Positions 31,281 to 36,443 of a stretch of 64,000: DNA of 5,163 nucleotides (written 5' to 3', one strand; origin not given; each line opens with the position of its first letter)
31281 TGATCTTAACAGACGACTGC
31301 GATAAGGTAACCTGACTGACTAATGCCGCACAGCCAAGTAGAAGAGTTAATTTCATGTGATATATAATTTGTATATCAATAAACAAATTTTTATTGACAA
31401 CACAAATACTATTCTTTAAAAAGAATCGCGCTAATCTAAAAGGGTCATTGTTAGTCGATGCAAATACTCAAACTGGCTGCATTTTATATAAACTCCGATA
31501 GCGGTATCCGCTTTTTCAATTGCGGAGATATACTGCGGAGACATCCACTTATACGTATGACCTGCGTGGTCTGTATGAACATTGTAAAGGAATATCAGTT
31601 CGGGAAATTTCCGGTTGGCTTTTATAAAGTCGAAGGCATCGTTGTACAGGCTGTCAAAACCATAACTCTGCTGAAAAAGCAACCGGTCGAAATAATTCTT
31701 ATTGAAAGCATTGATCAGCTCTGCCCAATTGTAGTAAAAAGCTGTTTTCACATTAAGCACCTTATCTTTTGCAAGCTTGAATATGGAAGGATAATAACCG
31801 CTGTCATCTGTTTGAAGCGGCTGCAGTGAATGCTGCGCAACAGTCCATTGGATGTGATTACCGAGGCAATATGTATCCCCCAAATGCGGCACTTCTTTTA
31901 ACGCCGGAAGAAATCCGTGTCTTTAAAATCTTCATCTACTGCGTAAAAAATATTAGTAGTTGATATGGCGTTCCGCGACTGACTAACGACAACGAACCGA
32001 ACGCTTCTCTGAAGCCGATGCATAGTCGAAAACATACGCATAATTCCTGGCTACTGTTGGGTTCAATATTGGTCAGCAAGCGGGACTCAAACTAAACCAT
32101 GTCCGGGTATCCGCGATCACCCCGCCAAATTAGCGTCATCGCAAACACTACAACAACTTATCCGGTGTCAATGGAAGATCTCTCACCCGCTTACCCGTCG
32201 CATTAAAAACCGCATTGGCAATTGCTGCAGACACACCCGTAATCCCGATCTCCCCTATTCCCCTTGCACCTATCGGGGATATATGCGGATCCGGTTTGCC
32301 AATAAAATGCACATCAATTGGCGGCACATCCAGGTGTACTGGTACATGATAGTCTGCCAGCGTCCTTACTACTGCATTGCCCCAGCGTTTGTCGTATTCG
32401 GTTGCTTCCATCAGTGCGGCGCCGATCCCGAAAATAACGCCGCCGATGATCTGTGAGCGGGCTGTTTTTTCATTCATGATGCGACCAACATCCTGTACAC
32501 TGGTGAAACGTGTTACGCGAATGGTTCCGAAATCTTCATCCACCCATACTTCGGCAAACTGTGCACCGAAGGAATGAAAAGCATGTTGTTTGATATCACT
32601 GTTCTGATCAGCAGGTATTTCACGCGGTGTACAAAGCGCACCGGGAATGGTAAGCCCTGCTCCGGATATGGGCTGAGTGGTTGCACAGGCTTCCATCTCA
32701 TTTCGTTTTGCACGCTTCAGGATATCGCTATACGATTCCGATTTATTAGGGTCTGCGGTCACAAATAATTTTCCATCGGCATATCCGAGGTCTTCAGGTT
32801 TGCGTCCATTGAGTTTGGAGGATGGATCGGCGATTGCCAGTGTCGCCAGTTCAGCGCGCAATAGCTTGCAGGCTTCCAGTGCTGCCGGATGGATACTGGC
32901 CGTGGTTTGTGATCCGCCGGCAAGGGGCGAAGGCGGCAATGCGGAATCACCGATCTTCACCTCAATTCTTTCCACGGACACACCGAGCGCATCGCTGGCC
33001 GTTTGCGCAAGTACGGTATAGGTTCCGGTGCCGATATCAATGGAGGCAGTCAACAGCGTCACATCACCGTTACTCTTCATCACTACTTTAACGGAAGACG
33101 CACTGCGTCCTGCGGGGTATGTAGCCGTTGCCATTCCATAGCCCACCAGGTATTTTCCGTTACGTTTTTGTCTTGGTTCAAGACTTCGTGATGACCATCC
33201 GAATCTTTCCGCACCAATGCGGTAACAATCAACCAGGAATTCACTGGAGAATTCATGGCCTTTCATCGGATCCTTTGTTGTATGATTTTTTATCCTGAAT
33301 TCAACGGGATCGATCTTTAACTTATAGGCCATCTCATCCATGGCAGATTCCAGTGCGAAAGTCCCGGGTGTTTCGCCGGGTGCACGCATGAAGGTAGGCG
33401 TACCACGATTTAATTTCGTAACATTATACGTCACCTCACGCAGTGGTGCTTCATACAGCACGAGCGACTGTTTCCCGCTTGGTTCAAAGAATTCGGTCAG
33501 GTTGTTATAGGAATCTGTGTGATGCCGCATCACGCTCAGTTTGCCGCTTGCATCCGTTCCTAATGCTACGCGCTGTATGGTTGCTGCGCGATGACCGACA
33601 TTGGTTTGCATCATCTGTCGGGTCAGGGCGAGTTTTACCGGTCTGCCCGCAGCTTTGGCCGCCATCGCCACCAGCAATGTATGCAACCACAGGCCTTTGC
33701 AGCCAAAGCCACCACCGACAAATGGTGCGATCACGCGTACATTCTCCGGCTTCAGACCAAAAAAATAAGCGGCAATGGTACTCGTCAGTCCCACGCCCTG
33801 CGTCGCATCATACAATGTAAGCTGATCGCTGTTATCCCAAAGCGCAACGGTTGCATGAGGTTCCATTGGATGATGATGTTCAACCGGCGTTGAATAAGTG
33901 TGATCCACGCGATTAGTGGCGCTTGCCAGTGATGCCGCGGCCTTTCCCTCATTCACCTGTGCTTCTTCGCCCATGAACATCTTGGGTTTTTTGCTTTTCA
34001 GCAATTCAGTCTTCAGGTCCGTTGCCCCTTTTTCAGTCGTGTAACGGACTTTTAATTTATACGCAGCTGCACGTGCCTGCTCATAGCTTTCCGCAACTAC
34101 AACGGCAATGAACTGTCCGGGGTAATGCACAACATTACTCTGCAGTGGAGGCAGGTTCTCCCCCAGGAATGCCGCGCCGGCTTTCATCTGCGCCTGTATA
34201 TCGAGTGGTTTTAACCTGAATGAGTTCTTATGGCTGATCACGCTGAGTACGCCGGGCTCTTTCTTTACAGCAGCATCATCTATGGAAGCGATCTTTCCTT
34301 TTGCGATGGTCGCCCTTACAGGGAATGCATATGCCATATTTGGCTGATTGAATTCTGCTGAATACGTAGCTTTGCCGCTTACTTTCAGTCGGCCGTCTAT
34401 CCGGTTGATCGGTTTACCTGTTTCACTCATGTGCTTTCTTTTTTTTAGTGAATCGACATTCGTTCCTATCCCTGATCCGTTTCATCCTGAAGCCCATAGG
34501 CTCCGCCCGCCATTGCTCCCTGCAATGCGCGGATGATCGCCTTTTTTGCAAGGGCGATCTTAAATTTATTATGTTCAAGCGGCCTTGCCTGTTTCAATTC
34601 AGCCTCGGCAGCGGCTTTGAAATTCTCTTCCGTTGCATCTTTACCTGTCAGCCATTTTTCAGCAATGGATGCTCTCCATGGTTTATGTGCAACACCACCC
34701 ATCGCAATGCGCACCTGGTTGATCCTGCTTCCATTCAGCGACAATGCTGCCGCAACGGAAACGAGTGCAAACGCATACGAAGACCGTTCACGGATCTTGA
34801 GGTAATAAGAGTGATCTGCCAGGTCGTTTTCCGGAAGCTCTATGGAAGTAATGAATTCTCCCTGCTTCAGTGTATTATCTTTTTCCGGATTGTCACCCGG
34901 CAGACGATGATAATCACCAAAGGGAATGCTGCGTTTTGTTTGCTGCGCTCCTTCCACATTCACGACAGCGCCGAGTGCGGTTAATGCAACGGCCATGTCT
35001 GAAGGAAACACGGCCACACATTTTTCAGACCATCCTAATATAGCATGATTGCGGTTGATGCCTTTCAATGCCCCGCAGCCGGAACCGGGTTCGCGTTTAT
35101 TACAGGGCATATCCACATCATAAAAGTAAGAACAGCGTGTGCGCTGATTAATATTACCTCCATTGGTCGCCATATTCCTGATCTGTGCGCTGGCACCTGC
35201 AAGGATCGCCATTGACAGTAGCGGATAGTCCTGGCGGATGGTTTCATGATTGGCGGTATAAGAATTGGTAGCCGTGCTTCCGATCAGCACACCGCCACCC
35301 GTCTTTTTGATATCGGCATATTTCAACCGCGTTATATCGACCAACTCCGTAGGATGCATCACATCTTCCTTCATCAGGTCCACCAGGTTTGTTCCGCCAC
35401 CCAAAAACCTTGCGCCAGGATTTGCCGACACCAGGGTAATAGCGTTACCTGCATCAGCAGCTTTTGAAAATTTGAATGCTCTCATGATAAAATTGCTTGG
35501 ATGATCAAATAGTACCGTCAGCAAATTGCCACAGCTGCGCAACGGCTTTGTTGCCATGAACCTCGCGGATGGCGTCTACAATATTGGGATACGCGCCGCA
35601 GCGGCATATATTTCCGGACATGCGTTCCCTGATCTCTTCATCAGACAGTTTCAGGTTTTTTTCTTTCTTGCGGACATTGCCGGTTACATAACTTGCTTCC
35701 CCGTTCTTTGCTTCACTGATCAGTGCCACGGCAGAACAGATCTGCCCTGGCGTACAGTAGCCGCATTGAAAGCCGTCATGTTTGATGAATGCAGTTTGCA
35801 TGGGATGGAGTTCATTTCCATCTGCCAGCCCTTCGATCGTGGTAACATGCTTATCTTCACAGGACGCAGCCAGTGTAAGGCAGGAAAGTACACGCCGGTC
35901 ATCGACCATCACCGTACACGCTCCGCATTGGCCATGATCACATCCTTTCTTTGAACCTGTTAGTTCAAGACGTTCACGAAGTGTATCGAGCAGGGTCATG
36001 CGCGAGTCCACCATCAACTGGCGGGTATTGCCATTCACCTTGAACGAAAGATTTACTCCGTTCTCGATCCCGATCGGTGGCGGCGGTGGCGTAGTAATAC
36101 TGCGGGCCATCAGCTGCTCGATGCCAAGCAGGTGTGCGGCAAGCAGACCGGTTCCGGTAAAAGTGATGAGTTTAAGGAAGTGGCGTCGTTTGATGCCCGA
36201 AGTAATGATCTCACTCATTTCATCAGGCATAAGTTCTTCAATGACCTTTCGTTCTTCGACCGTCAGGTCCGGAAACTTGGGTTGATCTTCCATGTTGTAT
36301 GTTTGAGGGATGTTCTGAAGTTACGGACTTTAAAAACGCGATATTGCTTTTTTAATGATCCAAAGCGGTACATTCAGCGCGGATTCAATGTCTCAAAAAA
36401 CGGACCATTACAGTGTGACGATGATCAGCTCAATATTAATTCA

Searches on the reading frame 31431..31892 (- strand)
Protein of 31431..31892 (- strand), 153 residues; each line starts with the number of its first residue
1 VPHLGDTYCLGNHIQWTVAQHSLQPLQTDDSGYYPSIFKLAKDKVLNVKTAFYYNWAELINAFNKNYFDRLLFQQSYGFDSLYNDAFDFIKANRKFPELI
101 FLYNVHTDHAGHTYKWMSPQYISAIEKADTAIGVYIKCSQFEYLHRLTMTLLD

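Call 38: search_protein_families(library=pfam, proteins=[window:31431-31892:-], max_evalue=0.0001)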
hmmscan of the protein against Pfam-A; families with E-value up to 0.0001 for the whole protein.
window:31431-31892:- (153 aa): 1 family
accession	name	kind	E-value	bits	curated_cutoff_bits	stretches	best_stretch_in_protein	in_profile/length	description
PF01663.27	Phosphodiest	-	2.9e-07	30.8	23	1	5-136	73-199/342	Type I phosphodiesterase / nucleotide pyrophosphatase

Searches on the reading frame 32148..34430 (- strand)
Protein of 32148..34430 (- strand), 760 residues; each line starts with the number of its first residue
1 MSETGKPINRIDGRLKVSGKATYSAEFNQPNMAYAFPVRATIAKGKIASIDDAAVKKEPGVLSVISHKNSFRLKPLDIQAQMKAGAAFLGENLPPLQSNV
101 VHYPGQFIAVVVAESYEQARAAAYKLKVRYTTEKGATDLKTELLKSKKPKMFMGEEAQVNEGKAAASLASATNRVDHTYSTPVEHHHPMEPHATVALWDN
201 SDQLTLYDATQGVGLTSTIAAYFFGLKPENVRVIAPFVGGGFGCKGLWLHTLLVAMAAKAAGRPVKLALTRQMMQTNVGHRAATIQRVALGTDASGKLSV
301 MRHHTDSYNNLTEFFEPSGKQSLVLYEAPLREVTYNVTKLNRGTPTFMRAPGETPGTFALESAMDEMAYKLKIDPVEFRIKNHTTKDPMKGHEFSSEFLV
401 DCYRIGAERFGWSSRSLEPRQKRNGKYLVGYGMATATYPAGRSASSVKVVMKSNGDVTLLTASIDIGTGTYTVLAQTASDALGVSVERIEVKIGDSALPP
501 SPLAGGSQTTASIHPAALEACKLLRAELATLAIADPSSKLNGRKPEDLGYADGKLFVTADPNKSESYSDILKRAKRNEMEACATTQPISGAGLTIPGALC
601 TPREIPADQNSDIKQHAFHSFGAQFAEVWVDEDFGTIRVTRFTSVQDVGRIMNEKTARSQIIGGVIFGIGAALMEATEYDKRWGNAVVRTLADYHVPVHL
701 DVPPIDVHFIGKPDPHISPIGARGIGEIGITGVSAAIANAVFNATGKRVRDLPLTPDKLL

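Call 38: search_protein_families(library=pfam, proteins=[window:32148-34430:-], max_evalue=0.0001)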
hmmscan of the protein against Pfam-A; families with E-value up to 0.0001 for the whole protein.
window:32148-34430:- (760 aa): 3 families
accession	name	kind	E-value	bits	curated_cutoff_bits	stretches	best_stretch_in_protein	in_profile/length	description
PF20256.3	MoCoBD_2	-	8e-58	196.6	27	1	407-703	3-283/283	Molybdopterin cofactor-binding domain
PF02738.23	MoCoBD_1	-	4.3e-54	183.6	27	1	158-382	12-243/244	Molybdopterin cofactor-binding domain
PF01315.27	Ald_Xan_dh_C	-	3.9e-18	66.2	31.3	1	18-133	1-109/110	Aldehyde oxidase and xanthine dehydrogenase, a/b hammerhead domain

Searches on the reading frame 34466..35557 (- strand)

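Call 38: search_protein_families(library=pfam, proteins=[window:34466-35557:-], max_evalue=0.0001)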
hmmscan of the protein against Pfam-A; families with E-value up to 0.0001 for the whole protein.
window:34466-35557:- (363 aa): 2 families
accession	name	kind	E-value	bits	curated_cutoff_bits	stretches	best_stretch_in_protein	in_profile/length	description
PF00941.27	FAD_binding_5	-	3.3e-39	134.9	27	1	27-243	2-169/170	FAD binding domain in molybdopterin dehydrogenase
PF03450.22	CO_deh_flav_C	-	4.2e-18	65.8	25.5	1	252-346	2-100/102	CO dehydrogenase flavoprotein C-terminal domain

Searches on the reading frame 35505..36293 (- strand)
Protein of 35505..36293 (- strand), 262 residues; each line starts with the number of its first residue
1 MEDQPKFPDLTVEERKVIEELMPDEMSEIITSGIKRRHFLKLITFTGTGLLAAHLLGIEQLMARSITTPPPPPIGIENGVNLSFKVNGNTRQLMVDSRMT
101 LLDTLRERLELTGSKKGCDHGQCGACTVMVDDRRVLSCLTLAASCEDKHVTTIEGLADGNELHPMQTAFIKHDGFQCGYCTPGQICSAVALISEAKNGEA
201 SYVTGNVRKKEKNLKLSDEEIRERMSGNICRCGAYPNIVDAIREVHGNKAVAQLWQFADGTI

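Call 38: search_protein_families(library=pfam, proteins=[window:35505-36293:-], max_evalue=0.0001)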
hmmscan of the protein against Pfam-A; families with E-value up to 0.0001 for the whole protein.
window:35505-36293:- (262 aa): 3 families
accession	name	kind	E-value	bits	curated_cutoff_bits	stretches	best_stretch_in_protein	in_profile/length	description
PF01799.25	Fer2_2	-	4e-30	104.2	30.3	1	152-243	1-75/75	[2Fe-2S] binding domain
PF00111.32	Fer2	-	9.9e-10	38.7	21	1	84-138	1-55/77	2Fe-2S iron-sulfur cluster binding domain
PF13085.11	Fer2_3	-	2.3e-07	31.2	27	1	102-172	35-96/107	2Fe-2S iron-sulfur cluster binding domain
